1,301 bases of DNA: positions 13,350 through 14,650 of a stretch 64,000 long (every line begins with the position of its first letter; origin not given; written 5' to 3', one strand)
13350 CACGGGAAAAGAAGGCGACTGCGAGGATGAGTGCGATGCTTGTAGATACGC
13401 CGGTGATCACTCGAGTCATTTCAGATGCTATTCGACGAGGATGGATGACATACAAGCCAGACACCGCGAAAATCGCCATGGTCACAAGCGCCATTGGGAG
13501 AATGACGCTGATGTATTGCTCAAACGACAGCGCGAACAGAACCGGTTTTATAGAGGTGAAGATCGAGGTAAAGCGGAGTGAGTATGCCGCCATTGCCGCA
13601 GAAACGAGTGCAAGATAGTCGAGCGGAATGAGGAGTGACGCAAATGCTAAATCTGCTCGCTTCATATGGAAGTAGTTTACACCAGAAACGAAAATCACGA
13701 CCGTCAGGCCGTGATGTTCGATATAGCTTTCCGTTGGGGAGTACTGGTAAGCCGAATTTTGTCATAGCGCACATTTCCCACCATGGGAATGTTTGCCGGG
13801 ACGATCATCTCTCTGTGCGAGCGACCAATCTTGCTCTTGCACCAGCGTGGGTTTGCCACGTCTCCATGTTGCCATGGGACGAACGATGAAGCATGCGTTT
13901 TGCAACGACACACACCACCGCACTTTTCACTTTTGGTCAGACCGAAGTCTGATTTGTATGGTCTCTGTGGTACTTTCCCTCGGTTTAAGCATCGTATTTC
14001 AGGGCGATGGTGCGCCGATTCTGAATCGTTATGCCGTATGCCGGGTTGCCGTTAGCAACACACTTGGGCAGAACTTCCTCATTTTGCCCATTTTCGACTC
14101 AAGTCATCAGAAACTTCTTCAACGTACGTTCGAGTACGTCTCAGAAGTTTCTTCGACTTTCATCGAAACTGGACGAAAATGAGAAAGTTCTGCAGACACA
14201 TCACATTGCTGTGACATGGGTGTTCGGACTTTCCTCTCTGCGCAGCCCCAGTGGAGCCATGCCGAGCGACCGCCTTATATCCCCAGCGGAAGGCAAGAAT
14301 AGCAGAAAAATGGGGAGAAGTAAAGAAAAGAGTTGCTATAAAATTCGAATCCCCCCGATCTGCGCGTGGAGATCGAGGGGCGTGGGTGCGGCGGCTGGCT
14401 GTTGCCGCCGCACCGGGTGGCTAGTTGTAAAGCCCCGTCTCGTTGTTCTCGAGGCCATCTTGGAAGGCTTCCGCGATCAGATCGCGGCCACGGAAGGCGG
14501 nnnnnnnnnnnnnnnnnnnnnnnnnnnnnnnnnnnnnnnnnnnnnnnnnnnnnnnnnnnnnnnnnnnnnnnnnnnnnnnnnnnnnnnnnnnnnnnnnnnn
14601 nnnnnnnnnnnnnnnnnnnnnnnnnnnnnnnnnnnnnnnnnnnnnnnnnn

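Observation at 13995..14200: Decayed tRNA-Val copy plus a conserved 135-nt palindromic element, duplicated from the tRNA-Val(GAC) locus 12 kb away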

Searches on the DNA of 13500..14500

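Call 21: search_rna_families(source=window, start=13500, end=14500, threshold=evalue, max_evalue=1, show_alignments=2)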
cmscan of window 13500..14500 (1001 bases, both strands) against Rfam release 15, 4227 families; matches with E-value up to 1: 4.
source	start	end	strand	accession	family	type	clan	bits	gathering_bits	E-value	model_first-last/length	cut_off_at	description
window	13737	14137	-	RF00010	RNaseP_bact_a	Gene; ribozyme;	CL00002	55.6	100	4.1e-16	1-367/367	no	Bacterial RNase P class A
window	14344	14444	-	RF02232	sX13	Gene; sRNA;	-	24.6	50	0.024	1-115/115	no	Xanthomonadaceae sRNA sX13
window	14132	14206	+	RF00910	mir-873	Gene; miRNA;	-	21.3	95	0.08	1-77/77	no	mir-873 microRNA precursor family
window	14058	14114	-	RF01121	sR38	Gene; snRNA; snoRNA; CD-box;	-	16.9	50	0.27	1-59/59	no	Small nucleolar RNA sR38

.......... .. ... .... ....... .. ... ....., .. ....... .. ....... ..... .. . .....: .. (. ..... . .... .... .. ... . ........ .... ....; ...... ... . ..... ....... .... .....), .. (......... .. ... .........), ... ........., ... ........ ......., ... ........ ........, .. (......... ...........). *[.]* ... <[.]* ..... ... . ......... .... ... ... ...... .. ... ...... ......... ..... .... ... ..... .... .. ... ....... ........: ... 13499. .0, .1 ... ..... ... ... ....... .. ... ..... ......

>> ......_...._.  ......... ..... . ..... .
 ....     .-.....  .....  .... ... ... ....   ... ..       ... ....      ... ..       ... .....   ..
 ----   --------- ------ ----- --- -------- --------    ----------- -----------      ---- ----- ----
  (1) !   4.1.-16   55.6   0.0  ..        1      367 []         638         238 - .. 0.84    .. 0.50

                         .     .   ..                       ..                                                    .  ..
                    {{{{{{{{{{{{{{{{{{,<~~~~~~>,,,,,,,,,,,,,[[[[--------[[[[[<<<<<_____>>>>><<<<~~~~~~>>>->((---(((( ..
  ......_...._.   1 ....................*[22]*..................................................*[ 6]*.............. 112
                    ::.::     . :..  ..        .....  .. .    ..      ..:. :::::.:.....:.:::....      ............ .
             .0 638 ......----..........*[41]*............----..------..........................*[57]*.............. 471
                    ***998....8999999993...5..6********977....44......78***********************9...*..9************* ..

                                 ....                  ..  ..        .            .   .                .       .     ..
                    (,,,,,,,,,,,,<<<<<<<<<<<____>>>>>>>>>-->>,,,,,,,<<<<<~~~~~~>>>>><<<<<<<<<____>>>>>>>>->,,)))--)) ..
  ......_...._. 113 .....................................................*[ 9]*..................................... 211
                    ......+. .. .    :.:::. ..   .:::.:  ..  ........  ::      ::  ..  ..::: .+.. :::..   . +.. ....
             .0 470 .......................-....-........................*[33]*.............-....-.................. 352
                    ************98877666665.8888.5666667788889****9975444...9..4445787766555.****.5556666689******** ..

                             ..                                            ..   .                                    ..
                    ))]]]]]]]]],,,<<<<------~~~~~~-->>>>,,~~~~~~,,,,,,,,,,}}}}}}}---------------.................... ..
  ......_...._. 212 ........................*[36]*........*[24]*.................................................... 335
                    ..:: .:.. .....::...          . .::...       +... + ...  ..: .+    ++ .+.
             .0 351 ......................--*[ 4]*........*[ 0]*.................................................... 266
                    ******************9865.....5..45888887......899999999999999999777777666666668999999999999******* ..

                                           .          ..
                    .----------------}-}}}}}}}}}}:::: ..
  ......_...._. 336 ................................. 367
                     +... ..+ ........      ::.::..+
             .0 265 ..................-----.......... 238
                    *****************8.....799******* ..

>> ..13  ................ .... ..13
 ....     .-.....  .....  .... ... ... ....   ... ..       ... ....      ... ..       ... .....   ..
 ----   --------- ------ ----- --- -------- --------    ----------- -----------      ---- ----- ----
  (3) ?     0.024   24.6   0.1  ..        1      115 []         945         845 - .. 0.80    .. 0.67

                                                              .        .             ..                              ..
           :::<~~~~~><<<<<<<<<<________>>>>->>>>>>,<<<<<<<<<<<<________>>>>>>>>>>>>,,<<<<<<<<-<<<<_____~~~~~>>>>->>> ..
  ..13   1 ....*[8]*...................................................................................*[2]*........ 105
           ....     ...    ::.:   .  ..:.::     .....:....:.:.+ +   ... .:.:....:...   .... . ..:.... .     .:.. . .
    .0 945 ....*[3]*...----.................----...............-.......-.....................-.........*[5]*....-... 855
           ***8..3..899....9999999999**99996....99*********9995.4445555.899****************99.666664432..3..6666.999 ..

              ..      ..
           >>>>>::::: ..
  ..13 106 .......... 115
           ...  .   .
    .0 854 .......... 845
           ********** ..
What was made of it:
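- On Bacterial RNase P RNA, class A (RF00010), for 13737-14285(-): Window: 55.6 bits, E=4e-16, with the 5' part misaligned because of the insert (call 21).
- On Any curated RNA family (Rfam 15): The permissive search of 13500-14500 gives only chance-level hits on the element: mir-873 at E=0.08 and sR38 at E=0.27 (call 21).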
